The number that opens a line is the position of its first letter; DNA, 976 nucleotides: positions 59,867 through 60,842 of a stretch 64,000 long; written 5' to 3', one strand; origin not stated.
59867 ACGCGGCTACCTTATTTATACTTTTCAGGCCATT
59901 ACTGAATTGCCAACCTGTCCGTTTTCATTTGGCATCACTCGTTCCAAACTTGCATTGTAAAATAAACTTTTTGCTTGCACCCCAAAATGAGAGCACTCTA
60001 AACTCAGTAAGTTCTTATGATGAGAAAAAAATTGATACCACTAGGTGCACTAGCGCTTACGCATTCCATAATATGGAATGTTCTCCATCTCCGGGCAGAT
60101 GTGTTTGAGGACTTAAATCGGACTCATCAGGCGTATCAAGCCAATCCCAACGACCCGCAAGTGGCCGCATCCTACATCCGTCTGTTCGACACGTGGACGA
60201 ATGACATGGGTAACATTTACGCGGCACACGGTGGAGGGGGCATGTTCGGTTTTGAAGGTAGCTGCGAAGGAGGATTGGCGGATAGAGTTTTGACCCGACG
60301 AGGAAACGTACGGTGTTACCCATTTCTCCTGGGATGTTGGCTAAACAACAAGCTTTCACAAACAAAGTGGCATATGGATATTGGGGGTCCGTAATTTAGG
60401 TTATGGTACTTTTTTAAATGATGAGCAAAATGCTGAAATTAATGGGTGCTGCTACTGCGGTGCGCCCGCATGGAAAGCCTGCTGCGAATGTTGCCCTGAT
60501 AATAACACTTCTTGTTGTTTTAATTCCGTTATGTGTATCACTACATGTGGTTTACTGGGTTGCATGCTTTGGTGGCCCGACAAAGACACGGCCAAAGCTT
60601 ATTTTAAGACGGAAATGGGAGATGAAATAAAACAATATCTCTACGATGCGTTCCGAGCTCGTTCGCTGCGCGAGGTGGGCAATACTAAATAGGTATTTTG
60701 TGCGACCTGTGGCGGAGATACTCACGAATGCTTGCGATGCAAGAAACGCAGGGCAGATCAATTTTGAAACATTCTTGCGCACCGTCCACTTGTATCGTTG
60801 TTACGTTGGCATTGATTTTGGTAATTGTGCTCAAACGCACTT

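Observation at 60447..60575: Cysteine-string motif: 12 Cys in 39 residues followed by a hydrophobic WW segment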

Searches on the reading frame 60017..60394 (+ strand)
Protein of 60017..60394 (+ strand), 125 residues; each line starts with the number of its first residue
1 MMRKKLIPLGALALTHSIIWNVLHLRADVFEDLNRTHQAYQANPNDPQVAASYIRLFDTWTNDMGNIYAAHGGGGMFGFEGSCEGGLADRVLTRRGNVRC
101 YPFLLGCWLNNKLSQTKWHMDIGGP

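Call 5: search_protein_families(library=pfam, proteins=[window:60017-60394:+], max_evalue=1)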
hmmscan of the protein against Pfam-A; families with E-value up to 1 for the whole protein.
window:60017-60394:+ (125 aa): 0 families

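Call 6: search_protein_families(library=ncbifam, proteins=[window:60017-60394:+], max_evalue=1)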
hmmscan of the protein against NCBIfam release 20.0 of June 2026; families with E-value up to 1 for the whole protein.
window:60017-60394:+ (125 aa): 0 families

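Call 33: find_encoding_contigs(protein=window:60017-60394:+, flank=3000, max_places=3)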
Protein window:60017-60394:+ (125 aa): no gene with exactly this product is on record in the collection.

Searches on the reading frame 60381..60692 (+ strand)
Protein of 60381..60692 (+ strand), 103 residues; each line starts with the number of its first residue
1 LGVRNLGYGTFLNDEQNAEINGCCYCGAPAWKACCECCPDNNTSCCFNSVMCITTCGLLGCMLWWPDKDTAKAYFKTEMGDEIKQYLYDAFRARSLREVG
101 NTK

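Call 5: search_protein_families(library=pfam, proteins=[window:60381-60692:+], max_evalue=1)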
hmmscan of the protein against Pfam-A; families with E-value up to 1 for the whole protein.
window:60381-60692:+ (103 aa): 0 families

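Call 6: search_protein_families(library=ncbifam, proteins=[window:60381-60692:+], max_evalue=1)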
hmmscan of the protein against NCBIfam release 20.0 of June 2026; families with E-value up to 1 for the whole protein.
window:60381-60692:+ (103 aa): 0 families

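Call 43: find_encoding_contigs(protein=window:60381-60692:+, flank=5000, max_places=4)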
Protein window:60381-60692:+ (103 aa): 1 contig read that carries it; 1 place shown.
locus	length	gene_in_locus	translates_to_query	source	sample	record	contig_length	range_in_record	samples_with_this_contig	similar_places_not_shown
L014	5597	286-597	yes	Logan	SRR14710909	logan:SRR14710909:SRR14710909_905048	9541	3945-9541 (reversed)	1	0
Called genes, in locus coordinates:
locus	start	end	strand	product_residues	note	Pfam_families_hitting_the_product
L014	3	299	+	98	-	?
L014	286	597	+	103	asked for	-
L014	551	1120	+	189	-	-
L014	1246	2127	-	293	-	-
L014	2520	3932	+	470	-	PF16697:Yop-YscD_cpl, PF21937:Yop-YscD_ppl_2nd (faint), PF23893:Y4YQ_C (faint)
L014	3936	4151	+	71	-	-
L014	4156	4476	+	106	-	-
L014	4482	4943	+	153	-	PF09613:HrpB1_HrpK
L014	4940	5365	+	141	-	PF09392:T3SS_needle_F (weak)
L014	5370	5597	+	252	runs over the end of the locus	PF01514:YscJ_FliF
